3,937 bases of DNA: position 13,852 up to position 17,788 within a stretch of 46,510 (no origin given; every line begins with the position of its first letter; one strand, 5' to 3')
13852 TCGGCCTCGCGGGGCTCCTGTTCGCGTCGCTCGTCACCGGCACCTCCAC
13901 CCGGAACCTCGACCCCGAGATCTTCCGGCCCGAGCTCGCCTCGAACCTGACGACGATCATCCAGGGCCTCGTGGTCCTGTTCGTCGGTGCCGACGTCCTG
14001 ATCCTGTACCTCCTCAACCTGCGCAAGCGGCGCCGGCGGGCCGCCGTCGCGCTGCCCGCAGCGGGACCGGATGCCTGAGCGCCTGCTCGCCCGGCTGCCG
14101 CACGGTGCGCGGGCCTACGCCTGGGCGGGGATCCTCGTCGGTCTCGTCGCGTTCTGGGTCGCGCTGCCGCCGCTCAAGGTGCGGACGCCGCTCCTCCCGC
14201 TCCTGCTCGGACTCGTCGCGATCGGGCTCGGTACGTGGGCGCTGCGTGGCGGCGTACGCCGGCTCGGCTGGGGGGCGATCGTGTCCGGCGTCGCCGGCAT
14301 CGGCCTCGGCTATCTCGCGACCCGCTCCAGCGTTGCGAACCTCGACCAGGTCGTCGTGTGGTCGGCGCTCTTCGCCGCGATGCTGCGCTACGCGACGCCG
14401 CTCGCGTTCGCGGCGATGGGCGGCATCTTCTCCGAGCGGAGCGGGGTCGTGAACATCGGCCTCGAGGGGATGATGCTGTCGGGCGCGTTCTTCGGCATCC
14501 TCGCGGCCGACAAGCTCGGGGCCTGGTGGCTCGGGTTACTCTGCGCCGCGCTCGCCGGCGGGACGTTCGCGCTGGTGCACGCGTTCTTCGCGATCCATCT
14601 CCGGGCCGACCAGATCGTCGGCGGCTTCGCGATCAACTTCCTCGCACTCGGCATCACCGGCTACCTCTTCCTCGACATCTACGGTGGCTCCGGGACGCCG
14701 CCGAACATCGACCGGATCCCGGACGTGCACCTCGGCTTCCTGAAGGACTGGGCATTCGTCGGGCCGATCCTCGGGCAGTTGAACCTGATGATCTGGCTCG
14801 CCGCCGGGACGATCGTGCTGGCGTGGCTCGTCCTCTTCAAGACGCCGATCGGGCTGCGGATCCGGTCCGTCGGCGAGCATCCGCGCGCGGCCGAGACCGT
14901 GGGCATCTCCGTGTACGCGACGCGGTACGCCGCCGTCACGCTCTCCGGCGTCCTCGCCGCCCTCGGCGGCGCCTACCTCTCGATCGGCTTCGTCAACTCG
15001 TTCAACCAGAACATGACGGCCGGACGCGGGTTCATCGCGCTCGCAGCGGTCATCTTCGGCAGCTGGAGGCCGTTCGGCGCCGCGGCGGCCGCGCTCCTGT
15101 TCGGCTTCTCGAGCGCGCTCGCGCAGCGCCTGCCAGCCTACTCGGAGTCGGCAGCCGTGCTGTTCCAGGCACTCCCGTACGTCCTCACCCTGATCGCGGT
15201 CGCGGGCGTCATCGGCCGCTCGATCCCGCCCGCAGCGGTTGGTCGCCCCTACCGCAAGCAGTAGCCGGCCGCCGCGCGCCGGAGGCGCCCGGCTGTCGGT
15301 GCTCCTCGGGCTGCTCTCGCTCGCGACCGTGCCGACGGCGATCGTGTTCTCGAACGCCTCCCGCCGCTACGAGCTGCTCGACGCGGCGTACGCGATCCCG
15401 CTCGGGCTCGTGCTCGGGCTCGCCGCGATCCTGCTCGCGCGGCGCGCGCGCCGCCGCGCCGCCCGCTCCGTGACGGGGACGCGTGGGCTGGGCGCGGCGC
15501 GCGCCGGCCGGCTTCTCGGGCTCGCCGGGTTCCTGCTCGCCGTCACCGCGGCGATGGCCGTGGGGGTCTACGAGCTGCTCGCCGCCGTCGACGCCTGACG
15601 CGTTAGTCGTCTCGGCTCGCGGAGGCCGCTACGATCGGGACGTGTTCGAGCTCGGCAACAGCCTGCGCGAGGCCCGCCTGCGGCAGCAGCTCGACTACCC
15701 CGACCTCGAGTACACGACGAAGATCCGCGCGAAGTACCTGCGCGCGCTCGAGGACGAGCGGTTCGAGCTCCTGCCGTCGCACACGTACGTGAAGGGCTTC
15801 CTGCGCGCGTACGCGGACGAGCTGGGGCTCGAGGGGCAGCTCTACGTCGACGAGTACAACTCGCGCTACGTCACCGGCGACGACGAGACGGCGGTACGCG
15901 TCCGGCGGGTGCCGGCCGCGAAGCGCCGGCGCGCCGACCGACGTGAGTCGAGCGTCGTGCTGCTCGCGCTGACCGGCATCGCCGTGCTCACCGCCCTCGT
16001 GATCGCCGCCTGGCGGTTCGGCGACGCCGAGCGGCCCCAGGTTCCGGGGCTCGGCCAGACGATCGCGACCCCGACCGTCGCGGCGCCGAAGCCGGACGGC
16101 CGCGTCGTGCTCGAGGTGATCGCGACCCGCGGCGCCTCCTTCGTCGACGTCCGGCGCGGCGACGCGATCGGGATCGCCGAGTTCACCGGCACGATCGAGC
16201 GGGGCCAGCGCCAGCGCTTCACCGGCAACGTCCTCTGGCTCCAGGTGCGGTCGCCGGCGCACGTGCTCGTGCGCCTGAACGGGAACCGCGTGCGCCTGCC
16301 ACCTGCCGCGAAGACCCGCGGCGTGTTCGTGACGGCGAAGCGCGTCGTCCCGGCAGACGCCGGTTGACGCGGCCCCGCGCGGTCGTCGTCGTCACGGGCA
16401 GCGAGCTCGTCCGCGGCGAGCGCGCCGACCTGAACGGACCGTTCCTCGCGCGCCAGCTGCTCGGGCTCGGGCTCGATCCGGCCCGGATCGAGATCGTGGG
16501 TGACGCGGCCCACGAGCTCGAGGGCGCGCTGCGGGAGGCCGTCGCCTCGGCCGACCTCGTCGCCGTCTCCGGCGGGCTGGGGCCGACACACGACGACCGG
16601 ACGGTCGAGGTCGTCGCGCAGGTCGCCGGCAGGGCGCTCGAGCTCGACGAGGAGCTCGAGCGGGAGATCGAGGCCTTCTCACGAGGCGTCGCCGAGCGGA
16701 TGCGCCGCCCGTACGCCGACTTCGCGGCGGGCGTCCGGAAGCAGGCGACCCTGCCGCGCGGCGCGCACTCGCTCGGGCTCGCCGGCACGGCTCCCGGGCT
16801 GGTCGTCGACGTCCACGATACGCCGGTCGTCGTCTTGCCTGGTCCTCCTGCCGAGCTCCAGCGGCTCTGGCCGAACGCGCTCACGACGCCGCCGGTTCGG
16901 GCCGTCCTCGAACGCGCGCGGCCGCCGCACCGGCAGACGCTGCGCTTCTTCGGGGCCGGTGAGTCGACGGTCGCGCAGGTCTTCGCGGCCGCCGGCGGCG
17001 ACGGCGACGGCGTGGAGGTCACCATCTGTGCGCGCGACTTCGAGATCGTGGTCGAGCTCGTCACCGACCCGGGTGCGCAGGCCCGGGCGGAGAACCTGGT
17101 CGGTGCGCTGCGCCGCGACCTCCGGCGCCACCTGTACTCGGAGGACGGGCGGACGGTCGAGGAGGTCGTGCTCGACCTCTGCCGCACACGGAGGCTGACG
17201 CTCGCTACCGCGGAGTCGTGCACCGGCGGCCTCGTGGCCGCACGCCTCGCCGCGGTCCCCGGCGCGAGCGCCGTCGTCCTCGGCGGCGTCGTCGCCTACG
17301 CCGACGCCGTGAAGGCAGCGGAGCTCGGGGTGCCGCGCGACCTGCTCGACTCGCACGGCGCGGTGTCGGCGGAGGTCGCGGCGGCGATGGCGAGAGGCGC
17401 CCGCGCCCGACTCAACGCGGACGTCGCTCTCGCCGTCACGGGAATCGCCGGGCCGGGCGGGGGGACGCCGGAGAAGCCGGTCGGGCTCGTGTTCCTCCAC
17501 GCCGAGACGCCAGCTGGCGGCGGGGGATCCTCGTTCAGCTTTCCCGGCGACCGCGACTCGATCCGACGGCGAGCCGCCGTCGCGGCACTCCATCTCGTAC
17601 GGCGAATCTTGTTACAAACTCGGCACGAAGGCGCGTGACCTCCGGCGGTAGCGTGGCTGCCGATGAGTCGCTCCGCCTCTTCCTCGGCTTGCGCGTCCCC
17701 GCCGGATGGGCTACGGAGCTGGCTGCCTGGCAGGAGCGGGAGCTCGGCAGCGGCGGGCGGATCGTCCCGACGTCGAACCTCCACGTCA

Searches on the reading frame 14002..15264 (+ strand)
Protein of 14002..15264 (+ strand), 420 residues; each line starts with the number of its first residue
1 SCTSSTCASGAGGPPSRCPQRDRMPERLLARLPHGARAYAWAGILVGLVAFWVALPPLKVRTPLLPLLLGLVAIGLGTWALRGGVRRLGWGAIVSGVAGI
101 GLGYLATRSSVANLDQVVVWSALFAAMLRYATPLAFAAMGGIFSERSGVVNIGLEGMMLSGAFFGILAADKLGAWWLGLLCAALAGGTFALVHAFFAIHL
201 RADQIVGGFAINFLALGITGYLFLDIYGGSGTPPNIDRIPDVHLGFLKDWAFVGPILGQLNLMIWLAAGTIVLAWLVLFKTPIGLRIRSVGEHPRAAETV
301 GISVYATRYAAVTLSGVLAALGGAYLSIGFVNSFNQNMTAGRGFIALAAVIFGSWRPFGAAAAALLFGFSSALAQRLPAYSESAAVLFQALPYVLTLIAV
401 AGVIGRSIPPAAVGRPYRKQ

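Call 18: search_protein_families(library=pfam, proteins=[window:14002-15264:+], max_evalue=0.001)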
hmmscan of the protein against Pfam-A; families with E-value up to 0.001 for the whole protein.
window:14002-15264:+ (420 aa): 1 family
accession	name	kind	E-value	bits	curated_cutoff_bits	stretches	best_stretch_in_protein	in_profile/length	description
PF02653.21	BPD_transp_2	-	5.7e-40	137.6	26.8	1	125-399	3-268/269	Branched-chain amino acid transport system / permease component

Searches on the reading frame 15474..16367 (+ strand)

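Call 19: search_protein_families(library=pfam, proteins=[window:15474-16367:+], max_evalue=0.001)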
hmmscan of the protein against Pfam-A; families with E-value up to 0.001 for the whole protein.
window:15474-16367:+ (297 aa): 1 family
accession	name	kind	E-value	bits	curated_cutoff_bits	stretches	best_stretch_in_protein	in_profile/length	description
PF13413.12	HTH_25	-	1.8e-19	69.7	24.6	1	64-122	2-60/62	Helix-turn-helix domain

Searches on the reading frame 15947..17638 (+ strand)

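Call 19: search_protein_families(library=pfam, proteins=[window:15947-17638:+], max_evalue=0.001)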
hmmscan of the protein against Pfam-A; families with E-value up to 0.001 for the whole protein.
window:15947-17638:+ (563 aa): 3 families
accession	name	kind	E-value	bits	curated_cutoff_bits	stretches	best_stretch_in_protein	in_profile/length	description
PF02464.23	CinA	-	6.7e-53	178.9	23.5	1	403-554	3-154/155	Competence-damaged protein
PF00994.29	MoCF_biosynth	-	1.6e-28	99.6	26.6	1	147-311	2-137/144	Probable molybdopterin binding domain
PF18146.6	CinA_KH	-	0.00025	21.5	27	1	330-396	2-71/73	Damage-inducible protein CinA KH domain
